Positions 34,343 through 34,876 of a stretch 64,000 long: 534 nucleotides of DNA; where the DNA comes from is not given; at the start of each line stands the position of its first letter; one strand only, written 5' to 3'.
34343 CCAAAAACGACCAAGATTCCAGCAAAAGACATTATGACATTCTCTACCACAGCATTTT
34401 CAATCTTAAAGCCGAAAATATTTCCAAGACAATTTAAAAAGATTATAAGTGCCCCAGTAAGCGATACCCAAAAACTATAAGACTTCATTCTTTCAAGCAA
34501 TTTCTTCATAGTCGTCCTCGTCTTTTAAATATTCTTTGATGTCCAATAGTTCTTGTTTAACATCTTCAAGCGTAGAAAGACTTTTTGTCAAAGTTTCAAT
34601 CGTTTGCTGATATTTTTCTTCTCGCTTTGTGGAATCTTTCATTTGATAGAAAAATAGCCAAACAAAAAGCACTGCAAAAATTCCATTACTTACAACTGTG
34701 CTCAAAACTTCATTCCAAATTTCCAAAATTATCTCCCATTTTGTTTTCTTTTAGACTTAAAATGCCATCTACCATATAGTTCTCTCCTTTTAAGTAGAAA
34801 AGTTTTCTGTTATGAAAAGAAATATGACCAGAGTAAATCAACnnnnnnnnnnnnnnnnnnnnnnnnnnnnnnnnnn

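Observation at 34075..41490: Minimal phage-capsid island with no terminase large subunit, tail, lysin, integrase or regulator, embedded among core genes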

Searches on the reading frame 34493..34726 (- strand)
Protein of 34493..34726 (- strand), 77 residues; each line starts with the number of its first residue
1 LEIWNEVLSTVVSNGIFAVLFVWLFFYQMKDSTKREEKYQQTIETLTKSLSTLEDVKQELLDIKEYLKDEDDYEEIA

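Call 4: search_protein_families(library=pfam, proteins=[window:34493-34726:-], max_evalue=0.1)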
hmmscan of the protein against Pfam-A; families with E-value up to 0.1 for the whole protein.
window:34493-34726:- (77 aa): 6 families
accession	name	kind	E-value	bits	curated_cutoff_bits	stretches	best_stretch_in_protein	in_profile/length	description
PF10960.13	Holin_BhlA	-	3.5e-17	62.6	22.6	1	5-65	3-70/70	BhlA holin family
PF18502.6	Mrpl_C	-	0.00072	20.2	25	1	23-73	18-71/111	54S ribosomal protein L8 C-terminal domain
PF06780.16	Erp_C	-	0.0016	18.9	24.3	1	36-76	94-133/140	Erp protein C-terminus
PF07332.16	Phage_holin_3_6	-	0.039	14.4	28.4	1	3-53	65-115/116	Putative Actinobacterial Holin-X, holin superfamily III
PF04977.20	DivIC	-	0.056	13.7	28.9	1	20-77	3-61/80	Septum formation initiator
PF14163.11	SieB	-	0.062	13.3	26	1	10-47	39-79/147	Super-infection exclusion protein B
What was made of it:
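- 34493..34726 (-): BhlA-family holin (77 aa). PF10960 at 3.5e-17 (call 4).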

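Call 5: search_protein_families(library=phrogs, proteins=[window:34493-34726:-], max_evalue=0.1)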
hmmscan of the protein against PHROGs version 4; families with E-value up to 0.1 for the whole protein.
window:34493-34726:- (77 aa): 10 families
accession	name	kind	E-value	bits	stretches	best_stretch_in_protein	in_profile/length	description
phrog_2429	-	moron, auxiliary metabolic gene and host takeover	3.1e-17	63.6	1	5-70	3-80/82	involved in bacteriocin production or immunity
phrog_1625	-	moron, auxiliary metabolic gene and host takeover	7e-05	23.8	1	5-58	4-58/110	involved in bacteriocin production or immunity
phrog_1009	-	unknown function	0.0016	19.5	1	4-69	8-73/103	-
phrog_9310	-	unknown function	0.0041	18.6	1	7-48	38-78/80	-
phrog_14014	-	unknown function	0.017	16.1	1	19-67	111-159/162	-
phrog_8821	-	lysis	0.019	16.1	1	3-68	3-71/130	Rz-like spanin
phrog_3751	-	moron, auxiliary metabolic gene and host takeover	0.023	16.2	1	2-71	4-72/92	membrane protein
phrog_3045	-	moron, auxiliary metabolic gene and host takeover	0.036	15.2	1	2-50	34-83/91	membrane protein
phrog_1152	-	lysis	0.071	14.1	1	14-70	11-87/127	Rz-like spanin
phrog_4884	-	lysis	0.082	14.3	0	6-47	3-44/87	holin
